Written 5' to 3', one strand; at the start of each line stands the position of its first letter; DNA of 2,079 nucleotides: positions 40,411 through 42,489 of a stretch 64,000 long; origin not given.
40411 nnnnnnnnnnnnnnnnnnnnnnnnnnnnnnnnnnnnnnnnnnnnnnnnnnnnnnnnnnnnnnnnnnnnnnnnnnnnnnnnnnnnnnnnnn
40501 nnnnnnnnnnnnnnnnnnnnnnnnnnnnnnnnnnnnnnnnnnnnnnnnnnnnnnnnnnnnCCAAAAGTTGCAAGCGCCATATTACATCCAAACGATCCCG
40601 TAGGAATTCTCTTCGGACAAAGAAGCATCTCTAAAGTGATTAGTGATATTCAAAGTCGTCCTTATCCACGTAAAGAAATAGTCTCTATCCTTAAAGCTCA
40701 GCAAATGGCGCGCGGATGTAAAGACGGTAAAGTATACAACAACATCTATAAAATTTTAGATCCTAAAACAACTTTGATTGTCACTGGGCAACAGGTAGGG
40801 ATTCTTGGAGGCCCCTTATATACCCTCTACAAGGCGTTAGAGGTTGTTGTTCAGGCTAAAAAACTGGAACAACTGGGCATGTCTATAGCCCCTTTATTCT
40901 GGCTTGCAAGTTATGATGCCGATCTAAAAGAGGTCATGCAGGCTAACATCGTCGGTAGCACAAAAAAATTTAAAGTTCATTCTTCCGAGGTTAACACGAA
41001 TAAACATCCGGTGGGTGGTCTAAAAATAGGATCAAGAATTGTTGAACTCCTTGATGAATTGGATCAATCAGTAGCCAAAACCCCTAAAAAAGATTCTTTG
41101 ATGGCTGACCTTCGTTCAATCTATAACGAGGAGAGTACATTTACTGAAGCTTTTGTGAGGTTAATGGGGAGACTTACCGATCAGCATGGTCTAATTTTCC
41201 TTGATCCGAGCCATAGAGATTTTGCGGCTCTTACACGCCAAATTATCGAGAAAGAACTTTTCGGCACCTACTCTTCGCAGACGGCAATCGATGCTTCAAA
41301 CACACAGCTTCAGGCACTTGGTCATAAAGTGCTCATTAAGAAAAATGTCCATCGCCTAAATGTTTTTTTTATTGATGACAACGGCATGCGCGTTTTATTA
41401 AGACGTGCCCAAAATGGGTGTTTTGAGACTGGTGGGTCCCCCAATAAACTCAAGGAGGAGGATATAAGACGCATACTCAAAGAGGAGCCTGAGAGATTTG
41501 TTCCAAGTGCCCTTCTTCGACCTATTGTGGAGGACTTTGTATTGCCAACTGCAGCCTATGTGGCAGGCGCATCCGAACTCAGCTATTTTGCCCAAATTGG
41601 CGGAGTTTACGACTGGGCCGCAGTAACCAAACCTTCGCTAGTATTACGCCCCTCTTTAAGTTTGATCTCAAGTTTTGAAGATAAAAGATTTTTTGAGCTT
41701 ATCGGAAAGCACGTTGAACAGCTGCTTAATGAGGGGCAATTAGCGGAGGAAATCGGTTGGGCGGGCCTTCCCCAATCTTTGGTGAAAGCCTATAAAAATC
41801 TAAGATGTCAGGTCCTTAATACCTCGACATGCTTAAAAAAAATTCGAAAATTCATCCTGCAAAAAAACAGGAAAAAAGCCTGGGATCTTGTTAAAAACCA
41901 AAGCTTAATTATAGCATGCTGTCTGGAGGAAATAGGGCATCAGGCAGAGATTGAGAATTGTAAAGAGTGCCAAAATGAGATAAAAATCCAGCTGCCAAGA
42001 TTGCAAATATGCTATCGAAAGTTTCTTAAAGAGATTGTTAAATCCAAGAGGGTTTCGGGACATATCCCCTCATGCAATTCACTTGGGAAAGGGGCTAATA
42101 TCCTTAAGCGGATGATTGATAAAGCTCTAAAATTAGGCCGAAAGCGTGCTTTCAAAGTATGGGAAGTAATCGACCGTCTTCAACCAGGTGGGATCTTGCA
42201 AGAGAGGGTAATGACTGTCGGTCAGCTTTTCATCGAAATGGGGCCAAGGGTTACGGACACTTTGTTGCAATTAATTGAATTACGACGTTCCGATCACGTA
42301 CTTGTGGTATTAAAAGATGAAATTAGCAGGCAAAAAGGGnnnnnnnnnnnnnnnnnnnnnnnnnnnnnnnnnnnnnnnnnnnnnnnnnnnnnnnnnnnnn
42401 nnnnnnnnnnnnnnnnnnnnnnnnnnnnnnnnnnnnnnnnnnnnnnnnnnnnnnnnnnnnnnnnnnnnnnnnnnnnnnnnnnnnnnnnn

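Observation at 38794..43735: Compact two-gene bacillithiol cassette in a Chlamydia-like genome, with BshB and BshC fused into one 1182-aa polypeptide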

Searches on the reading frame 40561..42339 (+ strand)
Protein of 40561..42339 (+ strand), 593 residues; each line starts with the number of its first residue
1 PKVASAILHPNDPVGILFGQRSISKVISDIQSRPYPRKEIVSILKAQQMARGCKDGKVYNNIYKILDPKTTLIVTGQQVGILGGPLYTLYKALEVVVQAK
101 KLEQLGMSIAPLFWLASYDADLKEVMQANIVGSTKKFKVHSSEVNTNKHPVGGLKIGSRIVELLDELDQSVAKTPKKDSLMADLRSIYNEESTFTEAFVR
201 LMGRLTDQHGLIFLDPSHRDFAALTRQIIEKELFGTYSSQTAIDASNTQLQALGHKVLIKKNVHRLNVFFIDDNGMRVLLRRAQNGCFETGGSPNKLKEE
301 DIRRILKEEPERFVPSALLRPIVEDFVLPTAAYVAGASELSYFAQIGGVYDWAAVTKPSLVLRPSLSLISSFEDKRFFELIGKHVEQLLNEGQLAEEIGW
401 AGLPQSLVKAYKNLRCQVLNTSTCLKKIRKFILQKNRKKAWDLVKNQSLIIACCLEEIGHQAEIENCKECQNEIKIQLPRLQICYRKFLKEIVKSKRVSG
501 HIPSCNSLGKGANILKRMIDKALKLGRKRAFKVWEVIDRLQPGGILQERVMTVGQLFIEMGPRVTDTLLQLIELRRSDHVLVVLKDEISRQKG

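Call 36: find_homologous_proteins(query=window:40561-42339:+, max_evalue=1e-30)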
Query window:40561-42339:+ (593 aa): 795 proteins with E <= 1e-30 among 8000 candidates; the best 120 are listed.
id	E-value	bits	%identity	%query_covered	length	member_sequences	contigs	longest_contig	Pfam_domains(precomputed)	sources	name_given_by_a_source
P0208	2.9e-176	606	49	99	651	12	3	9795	PF10079.16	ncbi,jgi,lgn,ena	jgi:bacillithiol biosynthesis cysteine-adding enzyme BshC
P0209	7.8e-102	360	36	96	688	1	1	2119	PF10079.16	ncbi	ncbi:MAG TPA: bacillithiol biosynthesis cysteine-adding enzyme BshC, partial [Myxococcota bacterium]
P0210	3.7e-99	351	36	97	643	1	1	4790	PF10079.16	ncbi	-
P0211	1.2e-96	343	37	95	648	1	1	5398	PF10079.16,PF24850.2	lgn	-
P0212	5.1e-80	288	33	95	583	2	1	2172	PF10079.16,PF24850.2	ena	-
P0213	7.2e-78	281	34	87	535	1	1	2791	PF10079.16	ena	-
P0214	6.9e-73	264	33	94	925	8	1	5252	PF02585.23,PF10079.16,PF24850.2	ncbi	ncbi:MAG: bacillithiol biosynthesis cysteine-adding enzyme BshC, partial [Cyanobacteria bacterium J0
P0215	3.5e-71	259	35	73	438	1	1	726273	PF10079.16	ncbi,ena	-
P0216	1.3e-67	247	33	93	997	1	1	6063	PF02585.23,PF10079.16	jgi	jgi:bacillithiol biosynthesis cysteine-adding enzyme BshC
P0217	4.8e-56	209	35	57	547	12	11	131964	PF10079.16,PF24850.2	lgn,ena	-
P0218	4.0e-55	206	34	56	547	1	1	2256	PF10079.16,PF24850.2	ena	-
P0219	1.3e-54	204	34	57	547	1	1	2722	PF10079.16,PF24850.2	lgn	-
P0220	2.0e-54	203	34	56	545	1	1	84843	PF10079.16,PF24850.2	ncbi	-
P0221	2.6e-54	203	34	57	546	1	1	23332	PF10079.16,PF24850.2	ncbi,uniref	ncbi:MAG: bacillithiol biosynthesis cysteine-adding enzyme BshC [Salinibacter sp.]|uniref:bacillithi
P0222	2.6e-54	203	34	54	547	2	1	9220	PF10079.16,PF24850.2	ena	-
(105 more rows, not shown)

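Call 37: find_encoding_contigs(protein=P0208, flank=8000, max_places=4)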
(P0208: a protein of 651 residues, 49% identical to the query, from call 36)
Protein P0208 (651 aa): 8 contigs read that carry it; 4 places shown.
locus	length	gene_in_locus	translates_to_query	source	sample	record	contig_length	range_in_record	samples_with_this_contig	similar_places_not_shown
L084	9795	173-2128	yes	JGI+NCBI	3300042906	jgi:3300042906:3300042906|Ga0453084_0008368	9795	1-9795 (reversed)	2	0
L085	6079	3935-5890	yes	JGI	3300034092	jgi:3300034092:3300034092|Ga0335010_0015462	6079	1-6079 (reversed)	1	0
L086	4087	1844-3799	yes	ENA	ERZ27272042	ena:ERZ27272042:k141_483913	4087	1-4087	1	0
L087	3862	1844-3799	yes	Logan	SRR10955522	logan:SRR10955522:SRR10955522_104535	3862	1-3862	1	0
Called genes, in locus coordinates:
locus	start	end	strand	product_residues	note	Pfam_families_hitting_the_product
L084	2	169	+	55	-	?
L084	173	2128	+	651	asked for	PF10079:Rossmann-like_BshC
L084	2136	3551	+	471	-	PF13439:Glyco_transf_4, PF20706:GT4-conflict, PF00534:Glycos_transf_1, PF13692:Glyco_trans_1_4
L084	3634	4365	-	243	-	PF01596:Methyltransf_3, PF13578:Methyltransf_24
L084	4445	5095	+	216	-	-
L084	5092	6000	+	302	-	PF03631:Virul_fac_BrkB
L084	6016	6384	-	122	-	-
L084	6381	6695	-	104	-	-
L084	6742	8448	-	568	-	-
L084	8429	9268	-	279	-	-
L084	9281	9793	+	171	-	?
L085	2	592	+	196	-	?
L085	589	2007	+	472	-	-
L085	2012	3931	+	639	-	PF13489:Methyltransf_23, PF13649:Methyltransf_25, PF13847:Methyltransf_31, PF08241:Methyltransf_11, PF08242:Methyltransf_12, PF02585:PIG-L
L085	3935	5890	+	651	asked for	PF10079:Rossmann-like_BshC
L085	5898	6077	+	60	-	?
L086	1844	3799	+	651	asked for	PF10079:Rossmann-like_BshC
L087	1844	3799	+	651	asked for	PF10079:Rossmann-like_BshC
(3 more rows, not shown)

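Call 40: search_protein_families(library=pfam, proteins=[L085:2012-3931:+, P0208], max_evalue=0.0001)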
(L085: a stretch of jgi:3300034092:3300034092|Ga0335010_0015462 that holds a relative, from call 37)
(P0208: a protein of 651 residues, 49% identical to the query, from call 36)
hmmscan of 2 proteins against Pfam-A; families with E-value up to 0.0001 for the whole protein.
L085:2012-3931:+ (639 aa): 6 families
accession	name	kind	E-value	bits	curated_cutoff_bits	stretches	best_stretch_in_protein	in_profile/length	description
PF02585.22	PIG-L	-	4.7e-18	66.4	28.2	1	394-538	1-128/129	GlcNAc-PI de-N-acetylase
PF08242.18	Methyltransf_12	-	5.8e-18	65.9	30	1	141-235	1-98/98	Methyltransferase domain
PF08241.18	Methyltransf_11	-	5.8e-17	62.6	21.2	1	141-237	1-95/95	Methyltransferase domain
PF13649.12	Methyltransf_25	-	1.8e-14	54.6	27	1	140-233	1-97/97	Methyltransferase domain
PF13489.12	Methyltransf_23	-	2.2e-13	50.7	27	1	125-239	9-118/164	Methyltransferase domain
PF13847.12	Methyltransf_31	-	1.4e-10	41.5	27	1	135-238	2-110/145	Methyltransferase domain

P0208 (651 aa): 1 family
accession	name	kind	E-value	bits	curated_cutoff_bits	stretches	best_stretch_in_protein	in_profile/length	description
PF10079.15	Rossmann-like_BshC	-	9.7e-73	246.2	27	1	91-429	41-379/380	Bacillithiol biosynthesis BshC, N-terminal Rossmann-like domain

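Call 45: list_cluster_members(proteins=[P0208, P0210, P0013, P0028, P0029, P0215, P0002, P0003, P0021, P0214])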
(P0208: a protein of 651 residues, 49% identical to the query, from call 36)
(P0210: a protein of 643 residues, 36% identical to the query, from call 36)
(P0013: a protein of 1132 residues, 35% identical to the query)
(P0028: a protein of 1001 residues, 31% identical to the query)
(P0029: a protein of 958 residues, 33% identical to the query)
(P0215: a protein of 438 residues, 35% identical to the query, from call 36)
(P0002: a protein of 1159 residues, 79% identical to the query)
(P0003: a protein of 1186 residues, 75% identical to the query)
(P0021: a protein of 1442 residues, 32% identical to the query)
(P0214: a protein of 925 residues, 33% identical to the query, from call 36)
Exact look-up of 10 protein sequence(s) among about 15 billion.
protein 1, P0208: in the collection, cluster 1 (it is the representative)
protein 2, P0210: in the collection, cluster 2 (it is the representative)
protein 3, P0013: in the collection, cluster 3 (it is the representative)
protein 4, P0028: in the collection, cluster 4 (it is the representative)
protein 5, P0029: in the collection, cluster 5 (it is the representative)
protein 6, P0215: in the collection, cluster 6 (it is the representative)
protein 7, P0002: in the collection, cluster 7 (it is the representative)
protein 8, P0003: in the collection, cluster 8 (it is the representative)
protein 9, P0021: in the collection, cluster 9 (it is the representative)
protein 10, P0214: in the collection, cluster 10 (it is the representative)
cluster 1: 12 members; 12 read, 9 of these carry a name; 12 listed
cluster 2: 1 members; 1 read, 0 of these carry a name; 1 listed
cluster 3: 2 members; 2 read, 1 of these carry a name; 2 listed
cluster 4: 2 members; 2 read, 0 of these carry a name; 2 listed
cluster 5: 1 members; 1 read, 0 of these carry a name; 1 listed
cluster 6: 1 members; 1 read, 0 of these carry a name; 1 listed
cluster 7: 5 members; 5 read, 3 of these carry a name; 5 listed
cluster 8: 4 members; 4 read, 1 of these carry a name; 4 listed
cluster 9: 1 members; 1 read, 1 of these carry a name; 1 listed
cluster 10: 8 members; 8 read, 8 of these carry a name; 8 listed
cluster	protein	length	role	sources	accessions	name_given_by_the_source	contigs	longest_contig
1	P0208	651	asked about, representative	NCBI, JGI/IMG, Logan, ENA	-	bacillithiol biosynthesis cysteine-adding enzyme BshC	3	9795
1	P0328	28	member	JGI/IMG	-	hypothetical protein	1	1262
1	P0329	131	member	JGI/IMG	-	hypothetical protein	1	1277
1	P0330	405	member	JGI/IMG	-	hypothetical protein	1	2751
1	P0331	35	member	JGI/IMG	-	hypothetical protein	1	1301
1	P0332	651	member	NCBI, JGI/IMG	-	bacillithiol biosynthesis cysteine-adding enzyme BshC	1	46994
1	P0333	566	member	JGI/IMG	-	bacillithiol biosynthesis cysteine-adding enzyme BshC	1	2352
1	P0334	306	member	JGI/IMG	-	hypothetical protein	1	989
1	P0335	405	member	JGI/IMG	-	hypothetical protein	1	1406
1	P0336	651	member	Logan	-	-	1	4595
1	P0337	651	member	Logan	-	-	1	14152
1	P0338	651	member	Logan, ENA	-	-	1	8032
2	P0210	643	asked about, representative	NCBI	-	-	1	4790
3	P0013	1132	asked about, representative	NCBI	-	-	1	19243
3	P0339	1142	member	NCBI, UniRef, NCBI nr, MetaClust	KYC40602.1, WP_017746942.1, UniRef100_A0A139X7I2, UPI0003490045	bacillithiol biosynthesis cysteine-adding enzyme BshC [Scytonema hofmannii PCC 7110] | Bacillithiol biosynthesis cysteine-adding enzyme BshC n=1 Tax=Scytonema hofmannii PCC ... | bacillithiol biosynthesis cysteine-adding enzyme BshC [Scytonema hofmannii]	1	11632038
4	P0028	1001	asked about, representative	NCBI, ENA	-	-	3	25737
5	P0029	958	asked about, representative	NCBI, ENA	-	-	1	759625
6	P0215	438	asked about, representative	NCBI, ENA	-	-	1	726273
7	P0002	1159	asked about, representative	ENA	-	-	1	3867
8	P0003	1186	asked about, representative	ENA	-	-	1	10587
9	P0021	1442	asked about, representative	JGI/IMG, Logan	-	N-acetyl-alpha-D-glucosaminyl L-malate synthase BshA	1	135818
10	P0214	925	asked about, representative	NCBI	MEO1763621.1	MAG: bacillithiol biosynthesis cysteine-adding enzyme BshC, partial [Cyanobacteria ...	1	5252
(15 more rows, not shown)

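Call 82: search_protein_families(library=ncbifam, proteins=[L084:2136-3551:+, P0208, L085:2012-3931:+], max_evalue=1e-12)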
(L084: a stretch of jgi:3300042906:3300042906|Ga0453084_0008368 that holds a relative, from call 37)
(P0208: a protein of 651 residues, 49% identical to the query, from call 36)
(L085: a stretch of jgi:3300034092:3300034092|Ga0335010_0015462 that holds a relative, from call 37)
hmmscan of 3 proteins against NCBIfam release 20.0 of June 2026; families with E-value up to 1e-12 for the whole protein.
L084:2136-3551:+ (471 aa): 9 families
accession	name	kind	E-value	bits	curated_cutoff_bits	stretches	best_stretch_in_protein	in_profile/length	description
TIGR03999.1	thiol_BshA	equivalog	3.8e-81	272.9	273.7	1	87-463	2-370/375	N-acetyl-alpha-D-glucosaminyl L-malate synthase BshA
NF041876.1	EPS_EpsE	equivalog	1.9e-22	80.1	400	1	160-451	104-381/389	exopolysaccharide biosynthesis GT4 family glycosyltransferase EpsE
NF047684.1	TeichurnBiosyTuaC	equivalog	3.4e-22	78.9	550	1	169-454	108-377/391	teichuronic acid biosynthesis protein TuaC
TIGR03088.1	stp2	hypoth_equivalog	2e-21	76.5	409.05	1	190-464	97-371/374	TIGR03088 family PEP-CTERM/XrtA system glycosyltransferase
TIGR04047.1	MSMEG_0565_glyc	hypoth_equivalog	1.5e-20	73.7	259.85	1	107-435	22-345/373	MSMEG_0565 family glycosyltransferase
TIGR03449.1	mycothiol_MshA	equivalog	6.7e-18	64.8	462.5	1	215-446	149-384/406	D-inositol-3-phosphate glycosyltransferase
NF038229.1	Glyco4_Geo_Pelo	equivalog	6.2e-17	61.6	400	1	194-403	75-281/338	GPMC system family 4 glycosyltransferase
NF038255.1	exopoly_VpsD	equivalog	8.8e-14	51.1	300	1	256-397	181-320/381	VpsD family glycosyltransferase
TIGR04063.1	stp3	hypoth_equivalog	4.3e-13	48.9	442.05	1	204-460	132-389/397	TIGR04063 family PEP-CTERM/XrtA system glycosyltransferase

P0208 (651 aa): 1 family
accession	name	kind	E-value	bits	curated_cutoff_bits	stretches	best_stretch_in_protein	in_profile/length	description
TIGR03998.1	thiol_BshC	equivalog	4.3e-94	316.3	265.8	1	90-541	31-478/529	bacillithiol biosynthesis cysteine-adding enzyme BshC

L085:2012-3931:+ (639 aa): 4 families
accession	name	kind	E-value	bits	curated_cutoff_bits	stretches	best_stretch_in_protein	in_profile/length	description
NF043040.1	corrin_prot_MT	hypoth_equivalog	1.7e-15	57.1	180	1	108-236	14-146/216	corrinoid protein-associated methyltransferase CpaM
TIGR03445.1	mycothiol_MshB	equivalog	2.2e-14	54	224.35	1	396-569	3-178/284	N-acetyl-1-D-myo-inositol-2-amino-2-deoxy-alpha-D-glucopyranoside deacetylase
NF007610.0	PRK10258.1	equivalog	5.6e-14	52.1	342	1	127-239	33-140/251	malonyl-ACP O-methyltransferase BioC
TIGR03446.1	mycothiol_Mca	equivalog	9.4e-14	51.7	277.15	1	394-563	4-173/283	mycothiol conjugate amidase Mca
